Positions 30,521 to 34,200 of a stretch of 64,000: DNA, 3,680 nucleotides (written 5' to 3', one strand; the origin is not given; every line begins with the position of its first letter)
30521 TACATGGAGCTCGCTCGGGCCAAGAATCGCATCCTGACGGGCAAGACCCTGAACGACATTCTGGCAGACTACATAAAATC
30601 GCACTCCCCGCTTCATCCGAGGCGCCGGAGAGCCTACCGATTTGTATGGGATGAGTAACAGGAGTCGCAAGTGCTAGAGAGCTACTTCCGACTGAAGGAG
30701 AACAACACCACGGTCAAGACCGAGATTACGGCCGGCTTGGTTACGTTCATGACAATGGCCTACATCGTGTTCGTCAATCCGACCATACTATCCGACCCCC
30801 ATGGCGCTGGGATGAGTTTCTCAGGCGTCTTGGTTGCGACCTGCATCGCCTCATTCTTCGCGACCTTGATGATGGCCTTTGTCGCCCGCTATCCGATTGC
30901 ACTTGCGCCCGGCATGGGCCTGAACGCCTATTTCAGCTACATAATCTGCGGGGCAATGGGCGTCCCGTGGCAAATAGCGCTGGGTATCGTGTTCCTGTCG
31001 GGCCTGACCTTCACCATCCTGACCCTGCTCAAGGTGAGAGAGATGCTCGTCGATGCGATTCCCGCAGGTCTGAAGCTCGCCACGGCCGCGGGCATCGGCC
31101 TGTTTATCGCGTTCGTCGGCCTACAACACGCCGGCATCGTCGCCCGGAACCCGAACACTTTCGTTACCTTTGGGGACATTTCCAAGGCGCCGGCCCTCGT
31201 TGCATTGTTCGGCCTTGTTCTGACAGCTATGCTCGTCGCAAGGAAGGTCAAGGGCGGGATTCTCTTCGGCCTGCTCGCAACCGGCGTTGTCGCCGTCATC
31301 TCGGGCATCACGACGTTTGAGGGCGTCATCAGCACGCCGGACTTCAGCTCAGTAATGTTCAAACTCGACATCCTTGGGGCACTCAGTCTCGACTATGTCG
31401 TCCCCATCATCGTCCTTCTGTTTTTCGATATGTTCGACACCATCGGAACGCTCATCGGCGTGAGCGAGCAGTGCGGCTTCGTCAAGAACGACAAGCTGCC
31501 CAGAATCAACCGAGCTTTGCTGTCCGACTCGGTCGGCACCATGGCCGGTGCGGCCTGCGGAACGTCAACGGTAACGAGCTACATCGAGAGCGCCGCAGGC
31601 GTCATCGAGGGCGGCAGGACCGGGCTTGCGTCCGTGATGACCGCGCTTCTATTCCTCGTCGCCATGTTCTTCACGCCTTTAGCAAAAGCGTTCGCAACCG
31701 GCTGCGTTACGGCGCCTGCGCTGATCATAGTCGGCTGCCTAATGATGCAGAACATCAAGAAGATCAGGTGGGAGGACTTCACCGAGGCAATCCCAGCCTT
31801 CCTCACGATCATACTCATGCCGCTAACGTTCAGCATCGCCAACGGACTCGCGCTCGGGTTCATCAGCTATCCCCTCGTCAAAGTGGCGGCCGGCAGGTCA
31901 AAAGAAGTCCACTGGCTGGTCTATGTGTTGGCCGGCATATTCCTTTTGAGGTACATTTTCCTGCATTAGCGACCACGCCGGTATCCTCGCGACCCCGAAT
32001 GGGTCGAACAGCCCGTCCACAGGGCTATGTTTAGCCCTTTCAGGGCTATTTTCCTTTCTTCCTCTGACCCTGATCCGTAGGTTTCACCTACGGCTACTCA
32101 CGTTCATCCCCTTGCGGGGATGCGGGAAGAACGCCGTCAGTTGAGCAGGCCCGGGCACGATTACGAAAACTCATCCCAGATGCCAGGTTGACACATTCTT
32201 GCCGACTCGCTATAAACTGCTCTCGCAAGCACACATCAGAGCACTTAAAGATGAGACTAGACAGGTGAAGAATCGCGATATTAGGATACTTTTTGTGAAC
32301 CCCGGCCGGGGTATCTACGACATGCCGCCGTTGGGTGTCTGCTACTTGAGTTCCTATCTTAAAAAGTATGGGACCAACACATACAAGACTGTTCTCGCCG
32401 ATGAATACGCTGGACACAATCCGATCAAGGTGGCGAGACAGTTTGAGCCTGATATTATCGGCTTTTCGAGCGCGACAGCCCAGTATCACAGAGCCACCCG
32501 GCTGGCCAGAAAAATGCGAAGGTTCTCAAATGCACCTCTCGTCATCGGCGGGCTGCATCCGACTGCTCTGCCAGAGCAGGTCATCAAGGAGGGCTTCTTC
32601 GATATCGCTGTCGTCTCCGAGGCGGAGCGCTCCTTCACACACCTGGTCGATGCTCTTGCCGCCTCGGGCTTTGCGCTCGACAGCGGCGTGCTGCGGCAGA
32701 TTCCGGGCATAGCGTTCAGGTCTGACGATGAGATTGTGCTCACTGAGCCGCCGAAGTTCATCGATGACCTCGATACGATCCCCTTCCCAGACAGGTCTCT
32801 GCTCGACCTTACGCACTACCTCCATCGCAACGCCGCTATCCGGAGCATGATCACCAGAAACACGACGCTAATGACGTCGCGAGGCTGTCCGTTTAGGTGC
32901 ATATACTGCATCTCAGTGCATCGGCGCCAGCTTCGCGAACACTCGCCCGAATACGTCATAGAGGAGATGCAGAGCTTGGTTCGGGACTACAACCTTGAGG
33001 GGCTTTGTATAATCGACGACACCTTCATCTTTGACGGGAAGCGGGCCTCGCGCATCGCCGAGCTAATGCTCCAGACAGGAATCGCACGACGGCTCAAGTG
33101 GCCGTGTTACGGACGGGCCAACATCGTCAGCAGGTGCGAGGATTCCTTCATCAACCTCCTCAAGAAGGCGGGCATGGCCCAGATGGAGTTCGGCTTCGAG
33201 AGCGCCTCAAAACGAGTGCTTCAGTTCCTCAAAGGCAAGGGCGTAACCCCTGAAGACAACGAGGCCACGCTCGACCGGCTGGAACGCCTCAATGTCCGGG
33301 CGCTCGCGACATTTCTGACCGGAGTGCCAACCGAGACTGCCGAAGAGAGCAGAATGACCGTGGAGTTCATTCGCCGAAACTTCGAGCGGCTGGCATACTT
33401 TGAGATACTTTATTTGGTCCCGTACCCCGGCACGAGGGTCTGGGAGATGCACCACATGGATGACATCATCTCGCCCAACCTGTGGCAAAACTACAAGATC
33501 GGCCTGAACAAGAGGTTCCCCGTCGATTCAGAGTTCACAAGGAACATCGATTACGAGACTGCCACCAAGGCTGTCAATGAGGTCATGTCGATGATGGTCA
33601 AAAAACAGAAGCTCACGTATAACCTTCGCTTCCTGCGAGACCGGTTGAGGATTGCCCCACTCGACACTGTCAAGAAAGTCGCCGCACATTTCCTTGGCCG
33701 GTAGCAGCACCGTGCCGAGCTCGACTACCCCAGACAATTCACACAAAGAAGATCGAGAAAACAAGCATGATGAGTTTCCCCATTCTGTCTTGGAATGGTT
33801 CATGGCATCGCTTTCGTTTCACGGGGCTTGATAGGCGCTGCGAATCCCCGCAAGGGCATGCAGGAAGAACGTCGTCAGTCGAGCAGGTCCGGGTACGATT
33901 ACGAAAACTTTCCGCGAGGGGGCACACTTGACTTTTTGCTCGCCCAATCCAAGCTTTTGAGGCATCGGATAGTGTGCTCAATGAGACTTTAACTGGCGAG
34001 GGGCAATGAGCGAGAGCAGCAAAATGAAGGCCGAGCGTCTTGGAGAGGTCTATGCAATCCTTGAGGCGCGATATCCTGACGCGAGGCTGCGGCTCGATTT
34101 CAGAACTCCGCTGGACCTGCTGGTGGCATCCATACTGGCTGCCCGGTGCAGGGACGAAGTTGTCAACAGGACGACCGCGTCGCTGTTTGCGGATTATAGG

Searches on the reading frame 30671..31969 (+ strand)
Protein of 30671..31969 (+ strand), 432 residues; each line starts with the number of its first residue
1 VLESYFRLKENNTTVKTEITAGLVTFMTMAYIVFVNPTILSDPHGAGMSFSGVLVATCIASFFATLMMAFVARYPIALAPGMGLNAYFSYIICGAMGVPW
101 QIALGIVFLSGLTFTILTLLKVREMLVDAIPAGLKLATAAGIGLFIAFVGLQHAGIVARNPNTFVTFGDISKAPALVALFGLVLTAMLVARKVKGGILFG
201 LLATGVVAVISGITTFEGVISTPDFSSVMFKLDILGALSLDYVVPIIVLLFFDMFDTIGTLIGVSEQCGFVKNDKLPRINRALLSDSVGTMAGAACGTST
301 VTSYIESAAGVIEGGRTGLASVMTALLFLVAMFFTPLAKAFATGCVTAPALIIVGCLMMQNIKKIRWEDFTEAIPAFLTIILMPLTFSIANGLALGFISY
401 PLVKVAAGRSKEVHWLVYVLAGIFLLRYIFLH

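Call 68: search_protein_families(library=pfam, max_evalue=0.00001, proteins=[window:30671-31969:+])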
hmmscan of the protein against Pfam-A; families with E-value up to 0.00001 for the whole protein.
window:30671-31969:+ (432 aa): 1 family
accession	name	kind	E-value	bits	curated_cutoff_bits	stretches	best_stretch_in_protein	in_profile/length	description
PF00860.26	Xan_ur_permease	-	7.1e-42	143.9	27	1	18-392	3-386/389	Permease family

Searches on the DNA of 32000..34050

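Call 82: search_rna_families(source=window, start=32000, end=34050, threshold=evalue, max_evalue=1)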
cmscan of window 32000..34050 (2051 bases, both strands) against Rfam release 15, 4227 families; matches with E-value up to 1: 2.
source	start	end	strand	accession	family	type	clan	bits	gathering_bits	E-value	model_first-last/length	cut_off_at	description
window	32102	32132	+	RF01370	CRISPR-DR57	Gene; CRISPR;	-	21.4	39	0.13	1-37/37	no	CRISPR RNA direct repeat element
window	32098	32137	+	RF01704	Glutamine-II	Cis-reg; riboswitch;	-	16.7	33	0.41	1-60/60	no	Glutamine-II riboswitch aptamer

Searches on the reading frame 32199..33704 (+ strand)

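Call 68: search_protein_families(library=pfam, max_evalue=0.00001, proteins=[window:32199-33704:+])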
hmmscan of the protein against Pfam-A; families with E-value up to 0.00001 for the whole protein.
window:32199-33704:+ (501 aa): 2 families
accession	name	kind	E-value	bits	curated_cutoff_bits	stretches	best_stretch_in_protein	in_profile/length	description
PF02310.24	B12-binding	-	4.8e-16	59.1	32.1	1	40-149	10-120/121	B12 binding domain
PF04055.27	Radical_SAM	-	5.1e-16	59.7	29.5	1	226-391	3-166/166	Radical SAM superfamily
